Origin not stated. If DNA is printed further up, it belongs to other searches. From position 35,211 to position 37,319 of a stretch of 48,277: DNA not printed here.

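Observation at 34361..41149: Promoter-delimited accessory cassette combining regulators, SMC-like ATPase, NAD+ salvage, membrane proteins and RNA repair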

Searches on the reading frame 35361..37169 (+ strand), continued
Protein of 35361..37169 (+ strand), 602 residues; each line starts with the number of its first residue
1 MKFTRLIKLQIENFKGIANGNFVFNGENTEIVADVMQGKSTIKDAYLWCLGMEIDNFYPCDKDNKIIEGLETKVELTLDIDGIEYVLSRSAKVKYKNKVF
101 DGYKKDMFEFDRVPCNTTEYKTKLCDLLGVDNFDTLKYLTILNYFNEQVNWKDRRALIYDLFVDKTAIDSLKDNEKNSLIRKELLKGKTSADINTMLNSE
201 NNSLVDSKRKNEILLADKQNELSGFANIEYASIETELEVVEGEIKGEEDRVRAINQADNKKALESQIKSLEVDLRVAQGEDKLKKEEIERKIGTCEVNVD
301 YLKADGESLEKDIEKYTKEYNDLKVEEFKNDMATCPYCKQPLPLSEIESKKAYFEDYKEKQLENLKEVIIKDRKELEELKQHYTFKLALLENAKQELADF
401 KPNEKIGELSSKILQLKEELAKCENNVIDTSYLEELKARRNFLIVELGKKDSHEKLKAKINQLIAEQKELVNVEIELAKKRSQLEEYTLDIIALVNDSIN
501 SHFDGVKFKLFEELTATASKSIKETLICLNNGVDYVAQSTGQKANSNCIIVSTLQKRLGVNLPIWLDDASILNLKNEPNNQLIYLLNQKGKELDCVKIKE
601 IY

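Call 24: find_encoding_contigs(protein=P0013, flank=10000, max_places=3)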
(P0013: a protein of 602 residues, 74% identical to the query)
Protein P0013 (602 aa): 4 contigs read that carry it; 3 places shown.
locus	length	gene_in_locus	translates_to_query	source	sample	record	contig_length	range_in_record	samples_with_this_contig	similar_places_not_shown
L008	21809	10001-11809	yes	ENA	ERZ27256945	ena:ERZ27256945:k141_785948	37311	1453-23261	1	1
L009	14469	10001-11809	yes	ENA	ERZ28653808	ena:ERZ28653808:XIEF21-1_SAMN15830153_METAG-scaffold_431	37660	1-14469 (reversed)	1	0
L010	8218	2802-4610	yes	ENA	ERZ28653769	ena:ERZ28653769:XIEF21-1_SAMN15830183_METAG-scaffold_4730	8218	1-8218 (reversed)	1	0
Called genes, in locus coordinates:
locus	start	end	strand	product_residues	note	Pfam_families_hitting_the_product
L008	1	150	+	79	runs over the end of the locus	-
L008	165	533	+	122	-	-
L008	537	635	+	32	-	-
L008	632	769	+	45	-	-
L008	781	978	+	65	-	-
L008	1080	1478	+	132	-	-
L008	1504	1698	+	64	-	-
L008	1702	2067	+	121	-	-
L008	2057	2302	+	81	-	-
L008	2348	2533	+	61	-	-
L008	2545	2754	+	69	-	-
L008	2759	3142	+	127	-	-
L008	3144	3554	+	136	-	-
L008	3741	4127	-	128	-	PF11750:DUF3307 (weak)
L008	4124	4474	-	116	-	-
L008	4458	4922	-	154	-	-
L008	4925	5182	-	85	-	-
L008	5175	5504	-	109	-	-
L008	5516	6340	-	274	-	PF01555:N6_N4_Mtase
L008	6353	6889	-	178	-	PF09681:Phage_rep_org_N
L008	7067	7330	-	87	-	-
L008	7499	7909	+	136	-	PF03013:Pyr_excise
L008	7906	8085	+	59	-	-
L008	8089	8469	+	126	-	-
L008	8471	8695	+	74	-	-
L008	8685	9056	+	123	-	-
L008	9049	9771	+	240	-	PF16677:GP3_package (weak)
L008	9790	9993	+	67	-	-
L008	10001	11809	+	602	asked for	-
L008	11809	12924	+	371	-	PF01467:CTP_transf_like, PF13521:AAA_28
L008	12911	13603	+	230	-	PF04973:NMN_transporter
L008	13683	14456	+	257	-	-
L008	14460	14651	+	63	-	-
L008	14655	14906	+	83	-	-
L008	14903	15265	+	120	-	PF02796:HTH_7 (weak), PF13384:HTH_23 (weak), PF13518:HTH_28 (weak)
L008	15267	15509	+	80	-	-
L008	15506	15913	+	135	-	-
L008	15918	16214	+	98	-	-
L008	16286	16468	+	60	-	PF01381:HTH_3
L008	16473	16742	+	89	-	-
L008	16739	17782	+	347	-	PF03837:RecT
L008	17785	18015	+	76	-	-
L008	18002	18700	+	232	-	-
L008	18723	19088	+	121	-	-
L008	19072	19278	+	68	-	-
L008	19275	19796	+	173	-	-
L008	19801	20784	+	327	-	PF01145:Band_7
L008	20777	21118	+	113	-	PF00436:SSB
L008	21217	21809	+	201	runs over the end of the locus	-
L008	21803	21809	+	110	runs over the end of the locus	-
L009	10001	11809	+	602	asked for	-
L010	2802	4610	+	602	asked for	-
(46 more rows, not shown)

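Call 26: find_encoding_contigs(protein=P0016, flank=10000, max_places=2)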
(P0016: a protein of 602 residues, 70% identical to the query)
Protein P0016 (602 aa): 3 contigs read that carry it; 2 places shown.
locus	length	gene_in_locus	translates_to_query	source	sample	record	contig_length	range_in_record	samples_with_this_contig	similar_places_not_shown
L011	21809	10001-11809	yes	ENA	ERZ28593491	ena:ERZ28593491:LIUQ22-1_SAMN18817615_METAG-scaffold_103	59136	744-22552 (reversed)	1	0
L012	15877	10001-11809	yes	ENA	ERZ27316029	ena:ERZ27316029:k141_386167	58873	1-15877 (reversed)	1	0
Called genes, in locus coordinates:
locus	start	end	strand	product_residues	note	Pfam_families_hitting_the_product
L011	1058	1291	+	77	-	-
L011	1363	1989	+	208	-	PF17338:GP88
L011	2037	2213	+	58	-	-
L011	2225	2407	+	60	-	-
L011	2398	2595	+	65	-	-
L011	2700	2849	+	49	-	-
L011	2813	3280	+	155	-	-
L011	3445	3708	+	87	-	-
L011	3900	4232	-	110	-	-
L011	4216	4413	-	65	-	PF14354:Lar_restr_allev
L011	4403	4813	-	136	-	PF09643:YopX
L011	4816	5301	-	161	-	PF11611:DUF4352 (weak)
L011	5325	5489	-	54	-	PF12728:HTH_17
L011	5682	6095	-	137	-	-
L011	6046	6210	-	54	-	-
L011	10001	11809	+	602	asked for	-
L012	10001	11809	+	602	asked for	-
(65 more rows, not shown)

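Call 27: find_encoding_contigs(protein=P0028, flank=10000, max_places=1)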
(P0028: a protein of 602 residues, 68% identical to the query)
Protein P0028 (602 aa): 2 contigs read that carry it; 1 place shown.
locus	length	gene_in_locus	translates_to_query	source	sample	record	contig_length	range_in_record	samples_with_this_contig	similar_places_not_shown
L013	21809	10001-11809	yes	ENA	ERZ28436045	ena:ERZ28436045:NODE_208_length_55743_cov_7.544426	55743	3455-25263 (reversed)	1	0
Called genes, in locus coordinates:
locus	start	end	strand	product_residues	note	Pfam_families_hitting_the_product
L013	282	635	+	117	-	-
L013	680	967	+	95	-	-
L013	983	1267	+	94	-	-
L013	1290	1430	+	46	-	-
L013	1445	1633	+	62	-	-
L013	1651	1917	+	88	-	-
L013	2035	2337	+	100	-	-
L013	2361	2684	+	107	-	-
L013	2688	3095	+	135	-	-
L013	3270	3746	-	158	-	-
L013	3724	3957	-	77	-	PF14354:Lar_restr_allev (weak)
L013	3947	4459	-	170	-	-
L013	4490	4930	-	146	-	-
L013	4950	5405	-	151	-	-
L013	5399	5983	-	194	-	PF01507:PAPS_reduct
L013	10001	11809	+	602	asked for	-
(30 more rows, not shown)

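Call 28: find_encoding_contigs(protein=P0040, flank=10000, max_places=4)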
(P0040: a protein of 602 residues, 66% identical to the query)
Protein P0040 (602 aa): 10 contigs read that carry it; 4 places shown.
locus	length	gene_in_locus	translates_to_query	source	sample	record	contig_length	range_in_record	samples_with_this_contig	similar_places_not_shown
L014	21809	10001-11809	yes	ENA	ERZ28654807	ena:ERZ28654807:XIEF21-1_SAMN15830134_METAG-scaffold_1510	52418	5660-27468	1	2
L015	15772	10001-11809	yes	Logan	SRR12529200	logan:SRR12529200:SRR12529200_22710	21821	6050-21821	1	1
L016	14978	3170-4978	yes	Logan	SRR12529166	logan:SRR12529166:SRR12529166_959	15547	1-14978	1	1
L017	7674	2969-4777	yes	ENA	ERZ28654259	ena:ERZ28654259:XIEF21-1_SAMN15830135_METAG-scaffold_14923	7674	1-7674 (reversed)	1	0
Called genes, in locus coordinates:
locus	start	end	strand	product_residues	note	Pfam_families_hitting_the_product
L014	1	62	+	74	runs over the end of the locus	-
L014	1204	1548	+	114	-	-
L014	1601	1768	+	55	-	-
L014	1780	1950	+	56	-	-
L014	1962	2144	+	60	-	-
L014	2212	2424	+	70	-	-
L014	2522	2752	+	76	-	-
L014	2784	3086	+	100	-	-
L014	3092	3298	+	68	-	-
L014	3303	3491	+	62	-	-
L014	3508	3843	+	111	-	-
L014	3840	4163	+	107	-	-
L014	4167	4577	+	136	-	-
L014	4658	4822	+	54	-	-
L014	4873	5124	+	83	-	-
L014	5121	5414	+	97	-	-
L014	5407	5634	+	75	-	-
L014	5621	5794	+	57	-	-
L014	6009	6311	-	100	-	-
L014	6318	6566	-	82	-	-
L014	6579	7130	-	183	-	PF05063:MT-A70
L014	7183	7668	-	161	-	-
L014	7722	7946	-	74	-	PF12728:HTH_17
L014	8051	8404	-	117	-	-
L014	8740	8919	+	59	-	-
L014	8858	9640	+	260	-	-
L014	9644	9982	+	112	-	-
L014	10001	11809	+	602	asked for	-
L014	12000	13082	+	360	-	PF00145:DNA_methylase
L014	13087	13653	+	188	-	PF00145:DNA_methylase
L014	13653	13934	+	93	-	-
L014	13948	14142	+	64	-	-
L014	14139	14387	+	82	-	-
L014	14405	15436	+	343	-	PF03837:RecT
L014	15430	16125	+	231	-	-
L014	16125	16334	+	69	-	-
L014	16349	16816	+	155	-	-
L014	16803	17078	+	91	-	-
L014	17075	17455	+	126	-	-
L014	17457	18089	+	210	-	PF09414:RNA_ligase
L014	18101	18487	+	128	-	PF00436:SSB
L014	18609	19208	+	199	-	-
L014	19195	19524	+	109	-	-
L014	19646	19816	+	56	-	-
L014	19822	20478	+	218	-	-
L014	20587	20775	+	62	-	-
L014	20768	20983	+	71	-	-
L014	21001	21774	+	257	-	PF02511:Thy1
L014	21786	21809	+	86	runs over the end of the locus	-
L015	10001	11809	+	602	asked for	-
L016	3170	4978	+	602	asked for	-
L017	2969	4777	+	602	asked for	-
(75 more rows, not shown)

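Call 31: find_related_loci(query=A2, collection=genome_contigs, flank=10000)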
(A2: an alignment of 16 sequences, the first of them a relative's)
Query A2 (602 aa) in genome_contigs; peptide patterns used: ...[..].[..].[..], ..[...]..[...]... (x = any residue, [..] = any of these).
94 stretches matched a pattern, but none encodes a relative of the query by tblastn (E <= 1e-3).

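Call 32: find_related_loci(query=A2, collection=viral_contigs, flank=10000)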
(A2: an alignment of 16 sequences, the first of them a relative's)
Query A2 (602 aa) in viral_contigs; peptide patterns used: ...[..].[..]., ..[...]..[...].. (x = any residue, [..] = any of these).
95 stretches matched a pattern, but none encodes a relative of the query by tblastn (E <= 1e-3).

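Call 54: search_solved_structures(query=A2, max_evalue=0.01)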
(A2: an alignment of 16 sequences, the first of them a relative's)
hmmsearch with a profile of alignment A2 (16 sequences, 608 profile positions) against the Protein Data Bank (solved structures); distinct sequences matched with E-value up to 0.01: 3.
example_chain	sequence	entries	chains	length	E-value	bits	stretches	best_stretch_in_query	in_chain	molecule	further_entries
7zr2_A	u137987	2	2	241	0.002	19.9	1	225-392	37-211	Spike protein S2',Chimeric protein mimic of SARS-CoV-2 Spike HR1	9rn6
3aux_A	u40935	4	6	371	0.0065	18.2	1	5-89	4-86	DNA double-strand break repair rad50 ATPase | DNA double-strand break repair Rad50 ATPase,DNA double-strand break repair Rad50 ATPase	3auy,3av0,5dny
5f3w_B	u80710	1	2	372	0.0065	18.2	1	5-89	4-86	DNA double-strand break repair Rad50 ATPase,DNA double-strand break repair Rad50 ATPase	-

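Call 55: find_related_loci(query=A2, collection=metagenome_contigs, flank=10000)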
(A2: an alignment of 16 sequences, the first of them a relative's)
Query A2 (602 aa) in metagenome_contigs; peptide patterns used: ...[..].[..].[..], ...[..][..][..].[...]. (x = any residue, [..] = any of these).
270 stretches matched a pattern; 2 encode a relative of the query (tblastn E <= 1e-3); 2 distinct loci.
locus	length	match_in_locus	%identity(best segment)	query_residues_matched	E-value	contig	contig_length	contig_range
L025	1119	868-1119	83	1-84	9e-44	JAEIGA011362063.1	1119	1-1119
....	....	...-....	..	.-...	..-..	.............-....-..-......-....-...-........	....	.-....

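Call 58: find_encoding_contigs(protein=P0002, flank=10000, max_places=2)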
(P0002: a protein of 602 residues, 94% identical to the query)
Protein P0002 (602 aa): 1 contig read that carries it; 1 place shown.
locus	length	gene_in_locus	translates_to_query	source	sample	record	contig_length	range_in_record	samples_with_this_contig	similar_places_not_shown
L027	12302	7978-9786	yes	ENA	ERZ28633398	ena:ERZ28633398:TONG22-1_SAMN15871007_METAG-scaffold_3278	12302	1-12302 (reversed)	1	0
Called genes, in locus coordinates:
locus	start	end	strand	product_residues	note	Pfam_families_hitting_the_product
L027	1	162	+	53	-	?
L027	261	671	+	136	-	-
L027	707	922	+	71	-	-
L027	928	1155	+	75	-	-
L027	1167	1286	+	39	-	-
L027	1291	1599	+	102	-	-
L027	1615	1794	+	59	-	-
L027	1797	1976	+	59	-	-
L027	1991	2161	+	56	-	-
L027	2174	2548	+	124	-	-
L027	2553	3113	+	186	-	-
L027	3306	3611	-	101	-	-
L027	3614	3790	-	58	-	-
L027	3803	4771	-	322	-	-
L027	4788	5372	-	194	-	PF09681:Phage_rep_org_N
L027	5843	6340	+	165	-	PF03013:Pyr_excise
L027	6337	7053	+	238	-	-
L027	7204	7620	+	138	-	PF06970:RepA_N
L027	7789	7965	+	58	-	PF12728:HTH_17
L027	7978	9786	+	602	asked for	-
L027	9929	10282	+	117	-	-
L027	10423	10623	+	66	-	PF15731:MqsA_antitoxin, PF12844:HTH_19, PF13560:HTH_31, PF01381:HTH_3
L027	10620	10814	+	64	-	-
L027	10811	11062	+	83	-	-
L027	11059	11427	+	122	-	PF13384:HTH_23 (weak)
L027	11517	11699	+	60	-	PF01381:HTH_3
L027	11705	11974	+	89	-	PF01555:N6_N4_Mtase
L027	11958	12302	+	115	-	?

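Call 64: search_protein_families(library=padloc, proteins=[window:35361-37169:+], max_evalue=0.001)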
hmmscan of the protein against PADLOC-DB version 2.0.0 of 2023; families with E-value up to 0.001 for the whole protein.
window:35361-37169:+ (602 aa): 2 families
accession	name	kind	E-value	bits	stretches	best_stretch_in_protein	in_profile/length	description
PDLC00278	PtuA1|PtuA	-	0.00038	17.9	1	5-66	2-63/436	AAA ATPase domain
PDLC00310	PtuA1|PtuA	-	0.0005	17.3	0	5-66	2-63/443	AAA ATPase domain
